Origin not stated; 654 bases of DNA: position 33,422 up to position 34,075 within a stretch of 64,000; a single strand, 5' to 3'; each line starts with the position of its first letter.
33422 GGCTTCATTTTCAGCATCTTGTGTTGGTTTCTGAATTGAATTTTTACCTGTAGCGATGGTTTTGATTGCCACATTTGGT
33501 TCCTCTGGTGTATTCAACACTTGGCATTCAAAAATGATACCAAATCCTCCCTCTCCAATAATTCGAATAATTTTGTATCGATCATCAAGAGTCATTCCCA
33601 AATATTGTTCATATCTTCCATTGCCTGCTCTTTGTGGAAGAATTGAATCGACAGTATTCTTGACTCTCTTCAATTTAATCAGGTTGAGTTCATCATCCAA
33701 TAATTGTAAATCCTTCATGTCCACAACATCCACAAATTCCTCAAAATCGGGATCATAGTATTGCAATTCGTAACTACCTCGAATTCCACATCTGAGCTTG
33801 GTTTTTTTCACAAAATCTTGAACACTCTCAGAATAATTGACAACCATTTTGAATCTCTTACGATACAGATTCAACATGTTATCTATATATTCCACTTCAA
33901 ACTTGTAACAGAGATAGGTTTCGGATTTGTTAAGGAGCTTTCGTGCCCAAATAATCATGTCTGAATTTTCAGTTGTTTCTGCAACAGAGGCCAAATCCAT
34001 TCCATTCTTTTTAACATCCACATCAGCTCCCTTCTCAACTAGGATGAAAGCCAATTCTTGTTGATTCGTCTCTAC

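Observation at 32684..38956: Giant ~2090-aa ankyrin-repeat Ser/Thr kinase with a long unassigned N-terminal/central region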

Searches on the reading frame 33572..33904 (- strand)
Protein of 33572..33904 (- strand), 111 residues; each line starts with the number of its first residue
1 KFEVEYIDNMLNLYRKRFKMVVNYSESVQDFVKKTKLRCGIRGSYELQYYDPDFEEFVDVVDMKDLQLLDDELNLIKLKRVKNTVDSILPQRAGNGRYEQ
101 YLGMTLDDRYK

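Call 20: search_protein_families(library=pfam, proteins=[window:33572-33904:-], max_evalue=10)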
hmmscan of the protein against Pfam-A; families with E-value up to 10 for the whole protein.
window:33572-33904:- (111 aa): 0 families

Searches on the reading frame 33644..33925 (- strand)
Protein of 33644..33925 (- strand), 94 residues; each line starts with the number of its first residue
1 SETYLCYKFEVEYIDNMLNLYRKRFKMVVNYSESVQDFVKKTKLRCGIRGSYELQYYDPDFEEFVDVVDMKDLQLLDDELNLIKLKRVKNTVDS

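Call 44: search_solved_structures(query=A5, max_evalue=10, show_alignments=2)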
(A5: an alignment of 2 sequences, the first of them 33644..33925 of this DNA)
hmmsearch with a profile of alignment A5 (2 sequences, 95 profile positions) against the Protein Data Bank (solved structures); distinct sequences matched with E-value up to 10: 3.
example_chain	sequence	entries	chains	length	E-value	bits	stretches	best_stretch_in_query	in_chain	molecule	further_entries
3hdp_A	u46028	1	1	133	0.1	16.2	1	11-62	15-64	Glyoxalase-I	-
2qh0_A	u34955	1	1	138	0.11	16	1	11-62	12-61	Lactoylglutathione lyase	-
8fo0_A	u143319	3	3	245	1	13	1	31-80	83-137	Pyruvate formate-lyase 1-activating enzyme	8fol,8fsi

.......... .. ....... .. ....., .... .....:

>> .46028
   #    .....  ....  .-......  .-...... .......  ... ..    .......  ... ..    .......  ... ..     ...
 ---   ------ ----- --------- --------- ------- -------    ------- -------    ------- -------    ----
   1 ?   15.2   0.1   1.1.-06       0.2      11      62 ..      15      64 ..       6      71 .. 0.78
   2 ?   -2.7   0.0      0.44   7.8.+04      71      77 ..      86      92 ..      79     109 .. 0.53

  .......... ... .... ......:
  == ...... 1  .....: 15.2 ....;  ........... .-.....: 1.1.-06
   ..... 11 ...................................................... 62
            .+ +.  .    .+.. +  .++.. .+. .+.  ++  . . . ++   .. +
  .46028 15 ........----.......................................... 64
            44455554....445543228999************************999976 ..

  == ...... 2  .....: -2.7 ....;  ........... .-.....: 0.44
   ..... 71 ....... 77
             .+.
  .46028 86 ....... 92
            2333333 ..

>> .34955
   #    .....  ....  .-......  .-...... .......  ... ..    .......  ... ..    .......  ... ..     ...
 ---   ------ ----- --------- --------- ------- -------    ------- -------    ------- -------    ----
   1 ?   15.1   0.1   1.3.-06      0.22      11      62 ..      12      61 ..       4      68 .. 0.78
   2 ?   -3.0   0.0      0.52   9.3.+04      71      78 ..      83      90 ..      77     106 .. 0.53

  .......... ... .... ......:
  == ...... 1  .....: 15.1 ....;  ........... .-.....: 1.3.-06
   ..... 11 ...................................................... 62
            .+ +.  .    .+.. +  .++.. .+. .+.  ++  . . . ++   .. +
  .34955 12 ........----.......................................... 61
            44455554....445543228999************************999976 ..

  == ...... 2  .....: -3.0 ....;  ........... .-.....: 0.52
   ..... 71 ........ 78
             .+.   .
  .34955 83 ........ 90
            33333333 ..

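Call 60: find_related_loci(query=A5, collection=metagenome_contigs, flank=6000)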
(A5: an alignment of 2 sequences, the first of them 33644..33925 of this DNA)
Query A5 (94 aa) in metagenome_contigs; peptide patterns used: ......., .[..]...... (x = any residue, [..] = any of these).
204 stretches matched a pattern, but none encodes a relative of the query by tblastn (E <= 1e-3).
